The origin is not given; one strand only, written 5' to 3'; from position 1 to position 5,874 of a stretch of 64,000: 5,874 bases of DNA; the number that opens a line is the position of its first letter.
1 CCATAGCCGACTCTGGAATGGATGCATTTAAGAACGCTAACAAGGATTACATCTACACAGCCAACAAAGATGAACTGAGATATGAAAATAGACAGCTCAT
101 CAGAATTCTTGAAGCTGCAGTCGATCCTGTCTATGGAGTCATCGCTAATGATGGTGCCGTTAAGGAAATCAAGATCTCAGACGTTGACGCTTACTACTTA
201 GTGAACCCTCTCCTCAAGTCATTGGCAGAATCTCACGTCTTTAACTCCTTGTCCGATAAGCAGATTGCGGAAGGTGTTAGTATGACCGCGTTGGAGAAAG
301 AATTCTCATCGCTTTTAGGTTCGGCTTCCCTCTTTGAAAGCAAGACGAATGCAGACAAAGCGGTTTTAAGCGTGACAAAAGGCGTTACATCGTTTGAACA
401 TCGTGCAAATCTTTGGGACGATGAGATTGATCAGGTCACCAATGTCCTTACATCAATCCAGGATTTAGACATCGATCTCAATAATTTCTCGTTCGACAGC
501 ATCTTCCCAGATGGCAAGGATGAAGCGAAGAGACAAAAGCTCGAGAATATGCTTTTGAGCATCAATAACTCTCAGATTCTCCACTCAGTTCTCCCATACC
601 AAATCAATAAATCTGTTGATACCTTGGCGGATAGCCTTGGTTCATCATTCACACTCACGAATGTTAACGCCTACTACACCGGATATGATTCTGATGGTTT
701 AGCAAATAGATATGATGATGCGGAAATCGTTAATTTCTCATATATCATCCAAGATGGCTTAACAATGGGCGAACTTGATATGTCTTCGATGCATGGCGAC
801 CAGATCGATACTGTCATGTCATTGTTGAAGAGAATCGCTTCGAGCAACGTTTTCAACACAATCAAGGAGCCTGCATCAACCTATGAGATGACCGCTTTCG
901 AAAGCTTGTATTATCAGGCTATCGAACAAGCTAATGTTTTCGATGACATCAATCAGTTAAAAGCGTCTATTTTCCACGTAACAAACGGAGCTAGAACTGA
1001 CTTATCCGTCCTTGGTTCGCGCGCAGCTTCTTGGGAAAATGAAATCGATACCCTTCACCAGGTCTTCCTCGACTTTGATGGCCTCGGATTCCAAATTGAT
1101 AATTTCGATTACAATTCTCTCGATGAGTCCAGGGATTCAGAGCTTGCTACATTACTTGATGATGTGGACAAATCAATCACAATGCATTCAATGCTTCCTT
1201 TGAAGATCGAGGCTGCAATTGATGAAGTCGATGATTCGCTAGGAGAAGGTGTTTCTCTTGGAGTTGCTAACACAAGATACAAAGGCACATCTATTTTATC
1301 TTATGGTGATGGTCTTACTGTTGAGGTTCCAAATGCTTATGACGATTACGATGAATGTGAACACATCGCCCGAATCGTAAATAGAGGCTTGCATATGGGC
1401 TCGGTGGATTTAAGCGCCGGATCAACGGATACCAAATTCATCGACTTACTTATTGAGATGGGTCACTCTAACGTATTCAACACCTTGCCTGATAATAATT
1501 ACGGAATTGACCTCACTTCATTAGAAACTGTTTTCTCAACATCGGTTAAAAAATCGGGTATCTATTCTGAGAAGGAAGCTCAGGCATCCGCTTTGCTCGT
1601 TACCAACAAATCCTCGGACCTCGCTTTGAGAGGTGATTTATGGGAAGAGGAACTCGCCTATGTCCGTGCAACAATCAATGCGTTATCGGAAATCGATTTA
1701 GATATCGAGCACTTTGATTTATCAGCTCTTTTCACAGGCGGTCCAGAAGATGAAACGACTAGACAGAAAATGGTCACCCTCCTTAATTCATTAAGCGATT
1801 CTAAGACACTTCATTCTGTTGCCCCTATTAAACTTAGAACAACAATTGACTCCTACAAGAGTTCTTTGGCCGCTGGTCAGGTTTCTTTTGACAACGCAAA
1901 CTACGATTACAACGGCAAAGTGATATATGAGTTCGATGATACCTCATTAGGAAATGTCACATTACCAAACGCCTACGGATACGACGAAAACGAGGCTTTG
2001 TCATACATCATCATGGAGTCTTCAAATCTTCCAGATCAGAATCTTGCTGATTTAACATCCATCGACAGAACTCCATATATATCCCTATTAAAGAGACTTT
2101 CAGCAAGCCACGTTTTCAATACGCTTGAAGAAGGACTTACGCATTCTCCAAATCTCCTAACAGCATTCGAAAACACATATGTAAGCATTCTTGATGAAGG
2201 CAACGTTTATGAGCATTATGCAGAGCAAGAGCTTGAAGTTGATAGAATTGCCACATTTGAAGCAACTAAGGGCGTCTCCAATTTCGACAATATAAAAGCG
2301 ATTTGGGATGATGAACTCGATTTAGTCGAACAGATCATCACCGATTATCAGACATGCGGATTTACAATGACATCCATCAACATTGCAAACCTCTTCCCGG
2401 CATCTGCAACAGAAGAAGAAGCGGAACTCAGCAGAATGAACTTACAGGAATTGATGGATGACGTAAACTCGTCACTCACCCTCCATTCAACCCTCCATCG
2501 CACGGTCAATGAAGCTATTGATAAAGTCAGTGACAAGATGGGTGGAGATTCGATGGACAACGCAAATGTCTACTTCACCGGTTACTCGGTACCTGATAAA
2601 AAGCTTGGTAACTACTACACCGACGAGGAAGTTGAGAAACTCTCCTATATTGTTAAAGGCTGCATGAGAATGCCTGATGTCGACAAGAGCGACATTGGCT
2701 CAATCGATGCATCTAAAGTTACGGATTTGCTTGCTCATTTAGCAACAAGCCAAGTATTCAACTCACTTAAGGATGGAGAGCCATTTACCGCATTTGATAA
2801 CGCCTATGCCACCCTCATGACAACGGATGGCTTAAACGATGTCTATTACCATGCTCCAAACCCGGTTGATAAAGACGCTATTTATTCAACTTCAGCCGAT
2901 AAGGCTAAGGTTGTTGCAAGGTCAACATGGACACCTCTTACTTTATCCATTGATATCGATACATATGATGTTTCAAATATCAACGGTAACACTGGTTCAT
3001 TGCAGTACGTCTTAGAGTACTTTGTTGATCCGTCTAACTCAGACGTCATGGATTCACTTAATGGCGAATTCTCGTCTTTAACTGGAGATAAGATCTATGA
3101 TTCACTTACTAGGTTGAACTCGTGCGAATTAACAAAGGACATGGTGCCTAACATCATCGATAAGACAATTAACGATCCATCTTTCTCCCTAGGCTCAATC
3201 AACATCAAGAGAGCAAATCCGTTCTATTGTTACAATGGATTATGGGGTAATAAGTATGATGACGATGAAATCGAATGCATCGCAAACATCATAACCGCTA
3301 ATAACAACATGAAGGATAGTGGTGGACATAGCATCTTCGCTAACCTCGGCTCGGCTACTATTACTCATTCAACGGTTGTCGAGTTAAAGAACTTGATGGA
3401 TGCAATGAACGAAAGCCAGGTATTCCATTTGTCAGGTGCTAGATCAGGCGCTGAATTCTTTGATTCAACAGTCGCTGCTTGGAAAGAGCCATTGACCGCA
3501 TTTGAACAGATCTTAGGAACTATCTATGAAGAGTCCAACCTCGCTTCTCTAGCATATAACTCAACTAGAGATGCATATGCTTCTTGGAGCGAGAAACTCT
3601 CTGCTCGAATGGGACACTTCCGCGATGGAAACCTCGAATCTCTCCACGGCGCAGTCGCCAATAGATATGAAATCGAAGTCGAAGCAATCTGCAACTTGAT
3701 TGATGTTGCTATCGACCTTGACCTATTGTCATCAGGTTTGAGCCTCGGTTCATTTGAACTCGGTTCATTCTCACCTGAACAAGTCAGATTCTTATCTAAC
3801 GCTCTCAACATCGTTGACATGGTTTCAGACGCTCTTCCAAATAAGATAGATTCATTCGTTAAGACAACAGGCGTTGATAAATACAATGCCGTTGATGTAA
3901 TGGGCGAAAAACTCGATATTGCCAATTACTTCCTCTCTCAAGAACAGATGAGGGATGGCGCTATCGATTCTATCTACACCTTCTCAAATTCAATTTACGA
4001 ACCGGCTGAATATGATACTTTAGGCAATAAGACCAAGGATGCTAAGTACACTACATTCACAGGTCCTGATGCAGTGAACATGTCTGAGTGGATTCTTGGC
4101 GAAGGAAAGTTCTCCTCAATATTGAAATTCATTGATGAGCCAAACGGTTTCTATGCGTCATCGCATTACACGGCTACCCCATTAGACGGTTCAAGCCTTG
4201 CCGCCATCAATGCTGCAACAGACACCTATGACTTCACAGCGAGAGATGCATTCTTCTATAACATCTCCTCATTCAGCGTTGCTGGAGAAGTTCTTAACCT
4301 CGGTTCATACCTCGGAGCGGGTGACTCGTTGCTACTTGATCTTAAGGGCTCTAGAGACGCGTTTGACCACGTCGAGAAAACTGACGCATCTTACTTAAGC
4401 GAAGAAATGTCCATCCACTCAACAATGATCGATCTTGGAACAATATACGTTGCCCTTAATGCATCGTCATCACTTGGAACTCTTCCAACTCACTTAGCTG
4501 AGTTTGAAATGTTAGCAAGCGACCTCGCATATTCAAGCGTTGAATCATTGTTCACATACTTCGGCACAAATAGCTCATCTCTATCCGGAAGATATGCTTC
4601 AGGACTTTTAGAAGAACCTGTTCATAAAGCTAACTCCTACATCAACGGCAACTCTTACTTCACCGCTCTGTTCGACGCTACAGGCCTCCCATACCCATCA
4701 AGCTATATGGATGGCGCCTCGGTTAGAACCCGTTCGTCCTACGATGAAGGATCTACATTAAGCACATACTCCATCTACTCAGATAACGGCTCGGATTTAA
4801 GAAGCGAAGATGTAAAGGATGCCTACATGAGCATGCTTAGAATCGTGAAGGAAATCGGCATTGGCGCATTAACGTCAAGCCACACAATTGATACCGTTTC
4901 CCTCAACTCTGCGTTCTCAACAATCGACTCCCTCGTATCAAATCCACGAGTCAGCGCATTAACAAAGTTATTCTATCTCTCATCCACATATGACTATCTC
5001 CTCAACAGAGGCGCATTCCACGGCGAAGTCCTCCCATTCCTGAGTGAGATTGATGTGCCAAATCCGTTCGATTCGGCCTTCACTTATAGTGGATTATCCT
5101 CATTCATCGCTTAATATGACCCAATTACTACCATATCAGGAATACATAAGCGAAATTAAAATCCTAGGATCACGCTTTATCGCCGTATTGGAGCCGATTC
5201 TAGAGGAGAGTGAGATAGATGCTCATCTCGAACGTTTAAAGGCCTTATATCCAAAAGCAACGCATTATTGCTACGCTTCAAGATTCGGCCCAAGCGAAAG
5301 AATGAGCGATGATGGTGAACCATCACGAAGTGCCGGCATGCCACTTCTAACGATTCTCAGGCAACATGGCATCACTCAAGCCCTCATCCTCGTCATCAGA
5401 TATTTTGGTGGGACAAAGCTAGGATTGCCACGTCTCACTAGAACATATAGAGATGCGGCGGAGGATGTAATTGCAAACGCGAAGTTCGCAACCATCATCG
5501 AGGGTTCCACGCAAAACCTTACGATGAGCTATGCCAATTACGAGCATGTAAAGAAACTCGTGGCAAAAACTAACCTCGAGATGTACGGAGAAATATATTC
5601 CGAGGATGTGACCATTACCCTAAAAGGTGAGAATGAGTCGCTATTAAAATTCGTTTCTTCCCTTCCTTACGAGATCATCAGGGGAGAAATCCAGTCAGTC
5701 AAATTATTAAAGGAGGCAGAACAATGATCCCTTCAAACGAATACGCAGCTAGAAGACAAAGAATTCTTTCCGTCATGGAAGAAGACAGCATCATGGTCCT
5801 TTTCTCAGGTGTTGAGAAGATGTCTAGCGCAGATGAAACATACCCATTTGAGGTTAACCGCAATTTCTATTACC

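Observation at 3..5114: Giant acidic protein with about six tandem 200-aa repeats, cut at the window start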

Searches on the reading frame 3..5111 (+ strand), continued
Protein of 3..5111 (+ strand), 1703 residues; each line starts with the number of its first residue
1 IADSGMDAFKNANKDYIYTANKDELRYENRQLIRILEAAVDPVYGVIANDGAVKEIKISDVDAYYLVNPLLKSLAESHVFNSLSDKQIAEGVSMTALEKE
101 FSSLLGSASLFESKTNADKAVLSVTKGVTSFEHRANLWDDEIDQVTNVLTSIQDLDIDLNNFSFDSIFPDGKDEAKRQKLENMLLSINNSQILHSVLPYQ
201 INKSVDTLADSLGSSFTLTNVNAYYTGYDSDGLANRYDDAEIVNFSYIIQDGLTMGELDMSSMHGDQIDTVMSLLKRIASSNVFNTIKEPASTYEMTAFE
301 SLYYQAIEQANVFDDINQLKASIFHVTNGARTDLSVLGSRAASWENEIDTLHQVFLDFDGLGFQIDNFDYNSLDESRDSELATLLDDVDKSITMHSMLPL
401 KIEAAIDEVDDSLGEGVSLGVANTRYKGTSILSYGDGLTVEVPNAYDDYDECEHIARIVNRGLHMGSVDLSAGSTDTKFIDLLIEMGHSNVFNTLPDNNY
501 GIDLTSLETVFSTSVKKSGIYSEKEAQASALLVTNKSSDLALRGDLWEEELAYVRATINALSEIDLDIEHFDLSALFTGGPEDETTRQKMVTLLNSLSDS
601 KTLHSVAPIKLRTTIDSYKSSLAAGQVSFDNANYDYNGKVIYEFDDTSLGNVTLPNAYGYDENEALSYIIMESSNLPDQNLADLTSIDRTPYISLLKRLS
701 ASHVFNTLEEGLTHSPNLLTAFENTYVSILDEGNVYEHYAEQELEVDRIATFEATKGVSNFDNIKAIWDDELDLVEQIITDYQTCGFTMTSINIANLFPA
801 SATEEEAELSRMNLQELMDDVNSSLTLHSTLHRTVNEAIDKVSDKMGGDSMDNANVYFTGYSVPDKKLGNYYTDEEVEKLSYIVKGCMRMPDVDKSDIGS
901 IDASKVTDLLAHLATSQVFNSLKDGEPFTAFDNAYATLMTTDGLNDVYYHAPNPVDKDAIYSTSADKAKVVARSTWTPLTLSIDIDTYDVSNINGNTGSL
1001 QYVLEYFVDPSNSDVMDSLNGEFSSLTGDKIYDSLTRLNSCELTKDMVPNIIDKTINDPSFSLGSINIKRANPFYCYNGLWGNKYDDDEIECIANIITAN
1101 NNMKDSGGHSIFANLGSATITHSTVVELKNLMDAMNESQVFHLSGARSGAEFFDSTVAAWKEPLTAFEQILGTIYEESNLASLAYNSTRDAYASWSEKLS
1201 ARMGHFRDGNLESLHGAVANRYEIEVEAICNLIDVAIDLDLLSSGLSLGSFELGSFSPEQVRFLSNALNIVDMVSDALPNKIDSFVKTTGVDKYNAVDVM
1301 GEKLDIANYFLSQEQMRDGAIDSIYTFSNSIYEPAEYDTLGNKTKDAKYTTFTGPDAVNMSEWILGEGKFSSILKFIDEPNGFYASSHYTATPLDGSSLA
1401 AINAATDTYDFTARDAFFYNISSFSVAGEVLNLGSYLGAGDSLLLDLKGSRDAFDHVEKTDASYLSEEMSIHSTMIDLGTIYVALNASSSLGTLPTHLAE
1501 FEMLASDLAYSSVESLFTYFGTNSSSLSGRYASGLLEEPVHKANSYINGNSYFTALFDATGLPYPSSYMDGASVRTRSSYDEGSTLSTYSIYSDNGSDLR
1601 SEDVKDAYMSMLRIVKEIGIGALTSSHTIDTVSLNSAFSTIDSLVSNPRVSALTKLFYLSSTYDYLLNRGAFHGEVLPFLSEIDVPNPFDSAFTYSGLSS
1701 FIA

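Call 30: find_encoding_contigs(protein=P0007, flank=8000, max_places=1)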
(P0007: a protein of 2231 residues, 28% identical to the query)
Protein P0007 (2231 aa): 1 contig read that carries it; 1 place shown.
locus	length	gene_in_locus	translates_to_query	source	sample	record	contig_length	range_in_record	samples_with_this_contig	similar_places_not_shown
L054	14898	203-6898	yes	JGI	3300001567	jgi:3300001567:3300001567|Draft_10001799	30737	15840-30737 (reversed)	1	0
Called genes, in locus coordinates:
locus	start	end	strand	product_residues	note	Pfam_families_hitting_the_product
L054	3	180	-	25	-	?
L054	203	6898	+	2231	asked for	-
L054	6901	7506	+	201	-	PF01205:Impact_N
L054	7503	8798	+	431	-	PF05195:AMP_N, PF00557:Peptidase_M24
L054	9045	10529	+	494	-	PF00370:FGGY_N, PF02782:FGGY_C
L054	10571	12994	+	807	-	PF12705:PDDEXK_1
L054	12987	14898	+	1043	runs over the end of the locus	PF00580:UvrD-helicase, PF13245:AAA_19, PF13538:UvrD_C_2 (faint), PF13361:UvrD_C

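Call 31: find_encoding_contigs(protein=P0002, flank=8000, max_places=1)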
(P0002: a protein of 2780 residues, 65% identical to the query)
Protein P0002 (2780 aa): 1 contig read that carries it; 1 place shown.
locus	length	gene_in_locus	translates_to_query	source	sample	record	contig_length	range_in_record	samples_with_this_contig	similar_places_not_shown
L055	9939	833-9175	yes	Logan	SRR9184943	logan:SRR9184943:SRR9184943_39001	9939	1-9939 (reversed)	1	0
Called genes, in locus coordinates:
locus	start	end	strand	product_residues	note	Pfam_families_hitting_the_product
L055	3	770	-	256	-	?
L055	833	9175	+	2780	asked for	-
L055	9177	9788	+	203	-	PF01205:Impact_N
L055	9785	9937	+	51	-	?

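Call 75: list_cluster_members(proteins=[P0003, P0004, P0006, P0001])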
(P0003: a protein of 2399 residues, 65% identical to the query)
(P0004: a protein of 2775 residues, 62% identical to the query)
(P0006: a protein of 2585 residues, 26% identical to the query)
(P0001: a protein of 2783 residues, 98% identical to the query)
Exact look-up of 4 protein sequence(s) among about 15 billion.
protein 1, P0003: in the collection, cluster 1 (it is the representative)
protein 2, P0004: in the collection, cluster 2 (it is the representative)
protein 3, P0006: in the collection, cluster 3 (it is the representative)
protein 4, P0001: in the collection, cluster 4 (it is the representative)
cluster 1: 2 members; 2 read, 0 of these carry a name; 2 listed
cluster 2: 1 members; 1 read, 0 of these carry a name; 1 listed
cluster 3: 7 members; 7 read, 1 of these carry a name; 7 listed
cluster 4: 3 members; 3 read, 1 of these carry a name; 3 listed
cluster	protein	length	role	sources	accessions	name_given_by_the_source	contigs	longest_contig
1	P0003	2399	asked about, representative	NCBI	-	-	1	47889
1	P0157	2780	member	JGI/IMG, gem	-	-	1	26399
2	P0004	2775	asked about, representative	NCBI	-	-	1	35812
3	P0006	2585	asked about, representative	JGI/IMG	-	-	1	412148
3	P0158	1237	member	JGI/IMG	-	hypothetical protein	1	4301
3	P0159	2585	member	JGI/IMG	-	-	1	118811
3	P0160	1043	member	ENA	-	-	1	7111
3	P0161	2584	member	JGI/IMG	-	-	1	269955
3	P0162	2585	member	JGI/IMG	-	-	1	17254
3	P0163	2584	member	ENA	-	-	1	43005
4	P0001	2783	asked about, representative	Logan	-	-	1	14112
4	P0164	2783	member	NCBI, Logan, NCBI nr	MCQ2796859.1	MAG: hypothetical protein MJ241_00160 [Bacilli bacterium] | hypothetical protein [Bacilli bacterium]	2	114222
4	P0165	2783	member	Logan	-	-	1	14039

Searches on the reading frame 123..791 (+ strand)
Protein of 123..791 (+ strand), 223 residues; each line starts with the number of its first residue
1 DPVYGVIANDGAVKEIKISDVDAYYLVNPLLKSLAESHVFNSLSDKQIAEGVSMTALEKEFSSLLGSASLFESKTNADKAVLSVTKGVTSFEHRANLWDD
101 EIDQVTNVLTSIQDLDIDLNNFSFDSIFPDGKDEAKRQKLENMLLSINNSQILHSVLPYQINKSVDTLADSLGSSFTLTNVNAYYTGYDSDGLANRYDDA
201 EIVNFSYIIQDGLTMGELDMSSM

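Call 46: predict_structure(alignment_id=A4)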
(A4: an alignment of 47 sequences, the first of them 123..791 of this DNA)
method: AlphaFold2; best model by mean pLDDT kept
length: 223 residues; sequences in the alignment: 47
mean_pLDDT: 87.5   pTM: 0.82
mean pLDDT of the five models: 87.5, 81.8, 81.2, 80.9, 79.1
residues with pLDDT >= 90: 126; 70-90: 70; 50-70: 24; < 50: 3
segments of 3 or more residues with pLDDT < 50: 1-3
pLDDT, mean of each block of 10 residues (from residue 1): 59 68 83 95 90 89 89 94 93 96 94 82 79 94 96 95 88 84 95 96 95 77 63
secondary structure, 60 per line:
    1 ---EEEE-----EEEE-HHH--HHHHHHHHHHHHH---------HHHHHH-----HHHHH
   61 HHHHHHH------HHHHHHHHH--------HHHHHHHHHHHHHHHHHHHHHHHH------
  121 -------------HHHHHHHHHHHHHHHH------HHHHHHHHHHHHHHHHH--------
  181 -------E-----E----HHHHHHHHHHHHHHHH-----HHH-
elements in order: E4-7 E13-16 H23-35 H45-50 H56-67 H74-82 H91-114 H134-149 H156-172 H199-214
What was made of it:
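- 135..779 (+): Repeat unit W1 (window aa 45-259; unit 2 of 7 in the full protein). It was modelled as an eight-helix domain. AlphaFold model of aa 41-263: pLDDT 87.5, pTM 0.82 (call 46).
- Closest known: Ebh / giant helical-bundle repeat proteins of Staphylococcus. Different: The unit here is about 215 aa with eight helices (call 46), not a 126-aa module.
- Closest known: Spectrin-type helical repeats. Different: The modelled unit has eight helices in about 215 aa rather than a three-helix bundle of about 106 aa (call 46).
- The unit model is confident and all-helical (pLDDT 87.5, pTM 0.82; call 46).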

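Call 48: search_protein_representatives(alignment_id=A4)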
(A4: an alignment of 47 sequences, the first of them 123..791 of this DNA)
Query: 47 sequences, 227 profile positions. Proteins with E-value up to 0.001 (for the whole library): 230; up to 1e-10: 183; up to 1e-30: 126. The best 150 are listed.
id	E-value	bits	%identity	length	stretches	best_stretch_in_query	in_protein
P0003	0.0e+00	1056.3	-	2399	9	5-225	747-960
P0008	1.2e-194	659.8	-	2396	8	12-226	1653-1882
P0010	3.4e-194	658.2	-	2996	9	13-227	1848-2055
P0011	1.7e-185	629.8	-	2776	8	11-226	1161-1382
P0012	2.8e-163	557.1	-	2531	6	14-222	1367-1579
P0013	5.1e-160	546.4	-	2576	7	6-216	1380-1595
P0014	1.6e-153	525.2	-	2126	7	12-216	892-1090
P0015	1.2e-152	522.3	-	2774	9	19-226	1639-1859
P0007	3.4e-152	520.8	-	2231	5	4-222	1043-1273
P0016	2.5e-150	514.8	-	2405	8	22-224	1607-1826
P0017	4.0e-149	510.8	-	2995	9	11-217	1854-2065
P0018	1.0e-139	480.0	-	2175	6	7-224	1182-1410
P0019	1.5e-134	463.1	-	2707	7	6-226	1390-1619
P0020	4.0e-131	451.9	-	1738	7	22-224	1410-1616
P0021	4.8e-123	425.5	-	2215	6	5-224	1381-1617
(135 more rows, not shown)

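Call 52: fold_search(model_id=the predicted structure, library=pdb)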
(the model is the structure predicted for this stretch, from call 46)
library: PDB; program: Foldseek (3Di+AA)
matches with E <= 10: 78; with E <= 0.001: 0
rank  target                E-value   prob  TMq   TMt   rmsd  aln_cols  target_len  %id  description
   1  4u4w_B                2.1e+00  0.03  0.14  0.09  17.9       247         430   11  Structure of a nitrate/nitrite antiporter NarK in nitrate-bound occluded state (released 2015-07-15)
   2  2i7a                  2.7e+00  0.07  0.19  0.25  15.4       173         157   13  Domain IV of Human Calpain 13 (released 2006-09-12)
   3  6iao_B                2.7e+00  0.05  0.17  0.10  19.3       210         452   14  Structure of Cytochrome P450 BM3 M11 mutant in complex with DTT at resolution 2.16A (released 2019-06-05)
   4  5ikn_A                2.9e+00  0.02  0.14  0.07  22.6       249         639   12  Crystal Structure of the T7 Replisome in the Absence of DNA (released 2016-12-07)
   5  6bbp                  3.0e+00  0.03  0.15  0.09  17.6       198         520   15  Model for compact volume of truncated monomeric Cytohesin-3 (Grp1; amino acids 63-399) E161A 6GS Arf6 Q67L fusion protei (released 2018-01-10)
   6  8uuj_R                3.3e+00  0.03  0.16  0.14  14.0       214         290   12  CryoEM Structure of HCA2 DREADD Gi1 in complex with FCH-2296413 (released 2025-02-26)
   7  6ejl_A                3.5e+00  0.05  0.16  0.16  17.5       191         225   10  Structure of 14-3-3 zeta in complex with ASK1 14-3-3 binding motif (released 2017-11-08)
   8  9foz_B                3.5e+00  0.04  0.14  0.09  15.8       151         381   10  Cocrystal structure of IDO with a bound inhibitor (released 2025-04-02)
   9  5dy0_A                3.5e+00  0.02  0.14  0.14  19.1       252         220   12  Crystal of AmtR from Corynebacterium glutamicum in complex with DNA (released 2016-01-13)
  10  6bbq                  3.7e+00  0.03  0.15  0.09  17.6       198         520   15  Model for extended volume of truncated monomeric Cytohesin-3 (Grp1; amino acids 63-399) E161A Arf6 Q67L fusion protein (released 2018-01-10)
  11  1t33_A                3.7e+00  0.02  0.14  0.14  18.8       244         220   11  Structural Genomics, The crystal structure of a putative transcriptional repressor (TetR/AcrR family) from Salmonella  (released 2004-08-03)
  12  5dy1_A                3.9e+00  0.02  0.15  0.16  18.1       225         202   11  Crystal of Selenomethionine substituted AmtR from Corynebacterium glutamicum (released 2016-01-13)
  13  4ooj_C                4.3e+00  0.03  0.17  0.08  21.2       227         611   12  Crystal structure of the N-terminal domain of the Legionella pneumophila protein SidC at 2.4A resolution (released 2014-02-26)
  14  7ucl_A                4.3e+00  0.02  0.14  0.08  16.9       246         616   12  SxtA Methyltransferase variant F458H in complex with Mn2+ and malonate (released 2022-06-01)
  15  5eik                  4.5e+00  0.03  0.18  0.17  16.2       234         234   12  Structure of a Trimeric Intracellular Cation channel from C. elegans in the absence of Ca2+ (released 2016-10-05)
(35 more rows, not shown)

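Call 56: search_solved_structures(query=A4, max_evalue=10)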
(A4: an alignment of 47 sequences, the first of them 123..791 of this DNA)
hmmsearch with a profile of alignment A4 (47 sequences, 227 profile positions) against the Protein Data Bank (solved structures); distinct sequences matched with E-value up to 10: 1.
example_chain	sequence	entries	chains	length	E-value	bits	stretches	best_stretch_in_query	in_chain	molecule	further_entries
3ci6_A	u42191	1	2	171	0.99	12.2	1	138-195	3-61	Phosphoenolpyruvate-protein phosphotransferase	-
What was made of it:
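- On Known protein folds (solved structures): The unit profile against PDB sequences gave best E 0.99 (call 56).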

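Call 84: fold_search(model_id=the predicted structure, library=viral)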
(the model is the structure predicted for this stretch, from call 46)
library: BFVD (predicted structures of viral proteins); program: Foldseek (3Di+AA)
matches with E <= 10: 94; with E <= 0.001: 0
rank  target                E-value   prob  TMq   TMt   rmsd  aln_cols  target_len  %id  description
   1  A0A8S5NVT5            1.2e+00  0.08  0.17  0.17  17.6       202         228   13  Helix-turn-helix domain protein [Myoviridae sp. ctEBR14]
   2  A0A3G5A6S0            1.7e+00  0.04  0.16  0.12  20.4       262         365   10  Fatty acid desaturase domain-containing protein [Harvfovirus sp.]
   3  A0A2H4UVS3            1.9e+00  0.04  0.17  0.18  22.8       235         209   11  Glycosyl transferase [Bodo saltans virus]
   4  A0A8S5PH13            2.0e+00  0.06  0.16  0.19  24.7       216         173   11  Uncharacterized protein [Siphoviridae sp. ctLOE2]
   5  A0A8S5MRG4            2.0e+00  0.05  0.16  0.20  17.8       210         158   10  Uncharacterized protein [Siphoviridae sp. ctA4S13]
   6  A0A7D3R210            2.0e+00  0.05  0.16  0.16  19.2       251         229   11  Uncharacterized protein [Fadolivirus FV1/VV64]
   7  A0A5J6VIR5            2.2e+00  0.08  0.20  0.17  17.6       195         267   10  Uncharacterized protein [Megaviridae environmental sample]
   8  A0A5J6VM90            2.2e+00  0.04  0.17  0.17  21.6       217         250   14  Uncharacterized protein [Megaviridae environmental sample]
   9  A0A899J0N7            2.4e+00  0.04  0.18  0.11  26.1       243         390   10  (no name in the UniProt tables at hand)
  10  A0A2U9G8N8            2.6e+00  0.06  0.23  0.08  15.4       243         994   10  Wsv289 [White spot syndrome virus]
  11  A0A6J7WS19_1          3.1e+00  0.04  0.18  0.07  16.9       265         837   12  Phage tail tape measure protein [uncultured Caudovirales phage]
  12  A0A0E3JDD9            3.2e+00  0.07  0.24  0.12  14.9       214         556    9  VP2 [Thetapolyomavirus trepennellii]
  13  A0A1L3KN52            3.2e+00  0.02  0.14  0.07  19.9       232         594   14  (no name in the UniProt tables at hand)
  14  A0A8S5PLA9            3.4e+00  0.04  0.16  0.22  17.2       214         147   11  Minor tail protein [Siphoviridae sp. ctOSJ35]
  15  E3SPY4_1              3.9e+00  0.03  0.16  0.06  19.4       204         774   16  Uncharacterized protein [Synechococcus phage Syn19]
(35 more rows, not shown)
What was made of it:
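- On Known protein folds (solved structures): BFVD: best E 1.2 (call 84).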

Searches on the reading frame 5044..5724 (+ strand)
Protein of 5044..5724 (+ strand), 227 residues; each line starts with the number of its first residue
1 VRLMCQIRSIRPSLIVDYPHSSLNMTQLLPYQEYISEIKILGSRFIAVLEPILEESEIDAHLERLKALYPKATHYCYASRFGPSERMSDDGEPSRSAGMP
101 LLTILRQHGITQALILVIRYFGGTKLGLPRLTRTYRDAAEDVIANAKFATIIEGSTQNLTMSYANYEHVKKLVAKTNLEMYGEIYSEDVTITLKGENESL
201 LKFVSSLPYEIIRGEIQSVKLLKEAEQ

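Call 7: search_protein_families(library=pfam, proteins=[window:5044-5724:+], max_evalue=0.01)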
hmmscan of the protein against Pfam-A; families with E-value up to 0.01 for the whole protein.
window:5044-5724:+ (227 aa): 1 family
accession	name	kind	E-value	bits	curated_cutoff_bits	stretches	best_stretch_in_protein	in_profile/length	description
PF01205.25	UPF0029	-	3.1e-30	104.7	27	1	42-143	2-107/107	Uncharacterized protein family UPF0029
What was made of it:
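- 5116..5727 (+): Downstream Impact_N/YigZ-family gene (203 aa). Its ATG lies one base after the giant gene's stop, and it is a conserved neighbour. Pfam UPF0029, E 3e-30 (call 7).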
